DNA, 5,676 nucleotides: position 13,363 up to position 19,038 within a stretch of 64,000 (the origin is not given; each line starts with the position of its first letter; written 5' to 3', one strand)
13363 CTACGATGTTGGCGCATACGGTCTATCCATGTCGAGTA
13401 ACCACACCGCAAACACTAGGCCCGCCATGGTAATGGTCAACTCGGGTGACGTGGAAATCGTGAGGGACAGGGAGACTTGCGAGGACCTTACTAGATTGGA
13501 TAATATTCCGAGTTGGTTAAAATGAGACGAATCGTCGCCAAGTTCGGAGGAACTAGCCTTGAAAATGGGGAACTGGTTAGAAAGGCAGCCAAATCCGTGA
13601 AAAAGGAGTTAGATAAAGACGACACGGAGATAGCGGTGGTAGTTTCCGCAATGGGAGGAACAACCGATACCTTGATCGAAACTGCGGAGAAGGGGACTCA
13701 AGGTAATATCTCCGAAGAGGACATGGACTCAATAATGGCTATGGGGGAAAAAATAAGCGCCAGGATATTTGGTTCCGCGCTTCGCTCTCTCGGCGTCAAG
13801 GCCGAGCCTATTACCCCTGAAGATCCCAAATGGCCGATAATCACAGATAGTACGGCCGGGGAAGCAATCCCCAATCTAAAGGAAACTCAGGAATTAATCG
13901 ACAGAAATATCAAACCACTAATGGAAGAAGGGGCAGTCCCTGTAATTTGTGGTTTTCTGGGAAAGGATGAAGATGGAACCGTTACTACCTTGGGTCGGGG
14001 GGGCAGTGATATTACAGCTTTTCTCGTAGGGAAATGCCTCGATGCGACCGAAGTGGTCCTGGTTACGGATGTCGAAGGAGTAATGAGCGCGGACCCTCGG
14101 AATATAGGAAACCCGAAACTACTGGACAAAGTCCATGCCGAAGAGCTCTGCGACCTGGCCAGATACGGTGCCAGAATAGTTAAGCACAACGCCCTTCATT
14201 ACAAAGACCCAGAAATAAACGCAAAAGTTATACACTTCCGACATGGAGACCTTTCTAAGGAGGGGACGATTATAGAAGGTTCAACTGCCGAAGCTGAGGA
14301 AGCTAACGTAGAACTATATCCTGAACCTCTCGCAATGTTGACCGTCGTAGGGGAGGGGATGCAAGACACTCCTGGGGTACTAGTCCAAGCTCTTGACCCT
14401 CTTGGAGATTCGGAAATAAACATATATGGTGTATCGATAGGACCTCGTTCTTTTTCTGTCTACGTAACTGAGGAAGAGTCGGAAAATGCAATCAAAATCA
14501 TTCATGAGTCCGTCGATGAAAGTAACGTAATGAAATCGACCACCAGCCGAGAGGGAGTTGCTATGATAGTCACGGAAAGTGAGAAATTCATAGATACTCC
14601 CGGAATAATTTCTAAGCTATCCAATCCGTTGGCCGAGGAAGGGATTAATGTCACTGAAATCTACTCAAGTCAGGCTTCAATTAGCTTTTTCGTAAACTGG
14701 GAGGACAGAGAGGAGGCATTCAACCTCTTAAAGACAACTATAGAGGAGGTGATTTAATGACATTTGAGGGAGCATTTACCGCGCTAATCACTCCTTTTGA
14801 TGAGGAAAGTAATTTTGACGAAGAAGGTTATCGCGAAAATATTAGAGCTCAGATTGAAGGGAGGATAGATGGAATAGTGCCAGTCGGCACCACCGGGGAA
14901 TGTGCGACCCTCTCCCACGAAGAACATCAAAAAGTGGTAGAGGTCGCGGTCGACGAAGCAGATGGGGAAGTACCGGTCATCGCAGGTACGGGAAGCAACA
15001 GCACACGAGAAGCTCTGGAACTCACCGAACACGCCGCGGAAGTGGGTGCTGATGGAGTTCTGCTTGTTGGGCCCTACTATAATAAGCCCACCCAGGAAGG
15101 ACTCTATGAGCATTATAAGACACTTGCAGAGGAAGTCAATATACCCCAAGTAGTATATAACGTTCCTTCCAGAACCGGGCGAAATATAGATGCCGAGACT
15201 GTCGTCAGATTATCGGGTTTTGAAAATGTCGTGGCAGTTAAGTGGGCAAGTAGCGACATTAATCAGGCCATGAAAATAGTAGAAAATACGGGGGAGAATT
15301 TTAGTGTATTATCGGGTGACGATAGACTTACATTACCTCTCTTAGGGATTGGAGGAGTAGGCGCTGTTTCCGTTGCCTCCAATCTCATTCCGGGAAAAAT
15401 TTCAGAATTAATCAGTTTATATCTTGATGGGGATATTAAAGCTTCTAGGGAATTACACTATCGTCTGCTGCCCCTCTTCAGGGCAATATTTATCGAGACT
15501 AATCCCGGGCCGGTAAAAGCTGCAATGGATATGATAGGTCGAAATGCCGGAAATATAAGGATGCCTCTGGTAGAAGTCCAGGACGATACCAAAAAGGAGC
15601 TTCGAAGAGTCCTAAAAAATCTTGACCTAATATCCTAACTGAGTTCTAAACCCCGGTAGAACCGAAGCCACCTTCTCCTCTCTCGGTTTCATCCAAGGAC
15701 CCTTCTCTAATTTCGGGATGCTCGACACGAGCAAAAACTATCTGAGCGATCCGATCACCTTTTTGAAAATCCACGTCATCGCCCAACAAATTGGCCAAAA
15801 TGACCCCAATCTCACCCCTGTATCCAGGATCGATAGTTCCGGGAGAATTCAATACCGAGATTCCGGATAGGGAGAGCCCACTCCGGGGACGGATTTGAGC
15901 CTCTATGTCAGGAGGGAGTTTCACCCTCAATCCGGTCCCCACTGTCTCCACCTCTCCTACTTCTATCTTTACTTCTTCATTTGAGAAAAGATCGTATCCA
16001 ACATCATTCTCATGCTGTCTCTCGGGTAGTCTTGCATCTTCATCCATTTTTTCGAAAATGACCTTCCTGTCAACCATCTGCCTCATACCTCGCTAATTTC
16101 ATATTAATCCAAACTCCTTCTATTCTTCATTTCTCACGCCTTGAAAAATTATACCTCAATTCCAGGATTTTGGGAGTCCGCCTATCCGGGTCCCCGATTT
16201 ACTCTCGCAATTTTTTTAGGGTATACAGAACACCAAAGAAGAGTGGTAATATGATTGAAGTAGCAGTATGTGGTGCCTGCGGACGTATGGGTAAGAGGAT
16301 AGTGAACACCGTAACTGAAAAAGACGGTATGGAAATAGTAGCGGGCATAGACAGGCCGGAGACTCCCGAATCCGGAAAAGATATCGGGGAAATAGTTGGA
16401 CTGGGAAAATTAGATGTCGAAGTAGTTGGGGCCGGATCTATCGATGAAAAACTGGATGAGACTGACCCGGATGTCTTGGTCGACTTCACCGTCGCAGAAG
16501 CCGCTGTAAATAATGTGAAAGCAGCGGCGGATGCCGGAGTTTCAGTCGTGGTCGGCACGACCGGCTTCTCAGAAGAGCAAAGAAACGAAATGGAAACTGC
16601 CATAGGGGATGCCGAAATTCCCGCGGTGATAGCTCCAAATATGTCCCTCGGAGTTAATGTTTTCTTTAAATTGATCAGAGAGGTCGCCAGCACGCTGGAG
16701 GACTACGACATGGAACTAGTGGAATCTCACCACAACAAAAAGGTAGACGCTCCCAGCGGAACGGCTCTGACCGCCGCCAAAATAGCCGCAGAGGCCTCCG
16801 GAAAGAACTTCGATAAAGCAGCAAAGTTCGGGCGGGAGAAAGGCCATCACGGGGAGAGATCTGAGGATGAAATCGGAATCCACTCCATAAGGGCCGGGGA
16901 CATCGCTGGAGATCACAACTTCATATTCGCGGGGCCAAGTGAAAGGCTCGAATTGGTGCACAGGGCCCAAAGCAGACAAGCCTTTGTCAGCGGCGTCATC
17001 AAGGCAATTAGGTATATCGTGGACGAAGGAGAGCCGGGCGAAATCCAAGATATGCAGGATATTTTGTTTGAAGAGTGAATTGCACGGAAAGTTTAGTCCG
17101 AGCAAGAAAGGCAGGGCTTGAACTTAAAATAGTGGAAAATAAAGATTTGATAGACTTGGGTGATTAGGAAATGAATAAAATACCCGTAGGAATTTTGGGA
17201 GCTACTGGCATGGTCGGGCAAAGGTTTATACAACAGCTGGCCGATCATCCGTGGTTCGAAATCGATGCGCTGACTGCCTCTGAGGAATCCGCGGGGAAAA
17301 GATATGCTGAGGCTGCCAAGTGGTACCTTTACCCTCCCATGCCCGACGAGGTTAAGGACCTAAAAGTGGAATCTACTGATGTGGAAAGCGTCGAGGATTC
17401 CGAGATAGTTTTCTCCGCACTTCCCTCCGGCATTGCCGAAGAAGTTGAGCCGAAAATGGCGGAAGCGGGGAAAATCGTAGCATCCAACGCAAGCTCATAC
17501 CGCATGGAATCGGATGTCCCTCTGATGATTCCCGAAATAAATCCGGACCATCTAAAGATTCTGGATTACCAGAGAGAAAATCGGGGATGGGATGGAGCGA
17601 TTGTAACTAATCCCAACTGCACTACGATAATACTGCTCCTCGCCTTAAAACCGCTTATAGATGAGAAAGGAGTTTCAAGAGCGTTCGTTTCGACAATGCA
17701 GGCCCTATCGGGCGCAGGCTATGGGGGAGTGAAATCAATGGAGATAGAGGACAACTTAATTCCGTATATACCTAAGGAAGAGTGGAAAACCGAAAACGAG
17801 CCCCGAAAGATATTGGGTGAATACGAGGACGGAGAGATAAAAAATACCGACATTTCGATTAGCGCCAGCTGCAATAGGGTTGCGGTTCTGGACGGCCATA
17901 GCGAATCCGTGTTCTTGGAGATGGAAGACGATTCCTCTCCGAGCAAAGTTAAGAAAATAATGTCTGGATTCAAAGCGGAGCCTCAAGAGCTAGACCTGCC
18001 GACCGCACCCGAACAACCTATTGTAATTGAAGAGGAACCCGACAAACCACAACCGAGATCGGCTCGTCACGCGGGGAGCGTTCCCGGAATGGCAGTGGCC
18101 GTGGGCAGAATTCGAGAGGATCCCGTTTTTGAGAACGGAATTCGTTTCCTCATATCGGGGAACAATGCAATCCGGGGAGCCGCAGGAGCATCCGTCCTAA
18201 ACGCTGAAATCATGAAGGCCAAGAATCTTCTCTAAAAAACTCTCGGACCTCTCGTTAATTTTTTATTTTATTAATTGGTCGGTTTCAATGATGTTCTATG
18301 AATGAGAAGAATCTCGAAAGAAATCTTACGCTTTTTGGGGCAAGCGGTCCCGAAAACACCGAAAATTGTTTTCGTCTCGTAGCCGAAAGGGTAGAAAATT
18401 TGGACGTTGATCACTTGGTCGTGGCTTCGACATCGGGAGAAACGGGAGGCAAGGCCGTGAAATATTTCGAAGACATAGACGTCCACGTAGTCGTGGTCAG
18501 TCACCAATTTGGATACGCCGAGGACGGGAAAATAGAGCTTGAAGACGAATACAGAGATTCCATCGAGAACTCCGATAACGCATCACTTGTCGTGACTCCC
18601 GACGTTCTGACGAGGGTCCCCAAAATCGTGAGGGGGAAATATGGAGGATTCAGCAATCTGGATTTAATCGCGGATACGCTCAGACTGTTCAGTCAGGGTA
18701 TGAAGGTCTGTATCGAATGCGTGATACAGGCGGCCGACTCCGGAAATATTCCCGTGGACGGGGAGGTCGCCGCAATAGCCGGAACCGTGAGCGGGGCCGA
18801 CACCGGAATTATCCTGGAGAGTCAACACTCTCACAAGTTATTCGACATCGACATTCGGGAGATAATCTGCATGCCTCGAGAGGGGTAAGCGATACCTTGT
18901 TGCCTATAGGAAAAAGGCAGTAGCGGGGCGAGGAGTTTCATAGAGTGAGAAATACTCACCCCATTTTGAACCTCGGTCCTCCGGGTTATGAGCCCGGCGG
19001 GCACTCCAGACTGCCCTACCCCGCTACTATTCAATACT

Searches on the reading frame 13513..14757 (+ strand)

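Call 74: search_protein_families(library=pfam, proteins=[window:13513-14757:+], max_evalue=0.00001)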
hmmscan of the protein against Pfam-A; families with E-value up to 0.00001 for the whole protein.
window:13513-14757:+ (414 aa): 4 families
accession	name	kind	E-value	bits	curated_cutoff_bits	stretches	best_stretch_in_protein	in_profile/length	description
PF00696.33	AA_kinase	-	5.2e-44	151.1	24.9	1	6-227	2-219/234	Amino acid kinase family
PF13840.12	ACT_7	-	1.4e-21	76.5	27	2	345-407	2-64/65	ACT domain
PF22468.2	ACT_9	-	2.4e-18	66.1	27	2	276-333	1-60/61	ACT domain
PF01842.31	ACT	-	4.8e-11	42.7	27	0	361-394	9-46/66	ACT domain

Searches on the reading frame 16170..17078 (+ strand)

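Call 74: search_protein_families(library=pfam, proteins=[window:16170-17078:+], max_evalue=0.00001)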
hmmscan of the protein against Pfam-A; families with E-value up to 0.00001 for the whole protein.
window:16170-17078:+ (302 aa): 2 families
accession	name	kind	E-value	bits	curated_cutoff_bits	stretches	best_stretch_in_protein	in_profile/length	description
PF05173.19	DapB_C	-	1e-40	139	27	1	161-299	1-121/121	Dihydrodipicolinate reductase, C-terminus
PF01113.26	DapB_N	-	8.1e-36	123.3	25.6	1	29-158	1-124/124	Dihydrodipicolinate reductase, N-terminus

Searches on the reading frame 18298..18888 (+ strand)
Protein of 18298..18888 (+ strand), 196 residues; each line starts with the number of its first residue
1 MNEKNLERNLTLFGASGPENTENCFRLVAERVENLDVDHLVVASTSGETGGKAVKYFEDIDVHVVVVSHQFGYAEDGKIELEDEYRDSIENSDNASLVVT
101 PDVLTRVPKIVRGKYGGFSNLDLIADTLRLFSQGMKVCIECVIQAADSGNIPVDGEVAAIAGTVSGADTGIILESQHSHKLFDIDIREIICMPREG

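Call 74: search_protein_families(library=pfam, proteins=[window:18298-18888:+], max_evalue=0.00001)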
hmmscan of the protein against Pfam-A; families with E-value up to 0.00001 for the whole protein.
window:18298-18888:+ (196 aa): 1 family
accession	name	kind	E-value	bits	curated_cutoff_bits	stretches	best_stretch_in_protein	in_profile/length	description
PF02887.21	PK_C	-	9.1e-06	26.2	28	0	24-166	3-103/114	Pyruvate kinase, alpha/beta domain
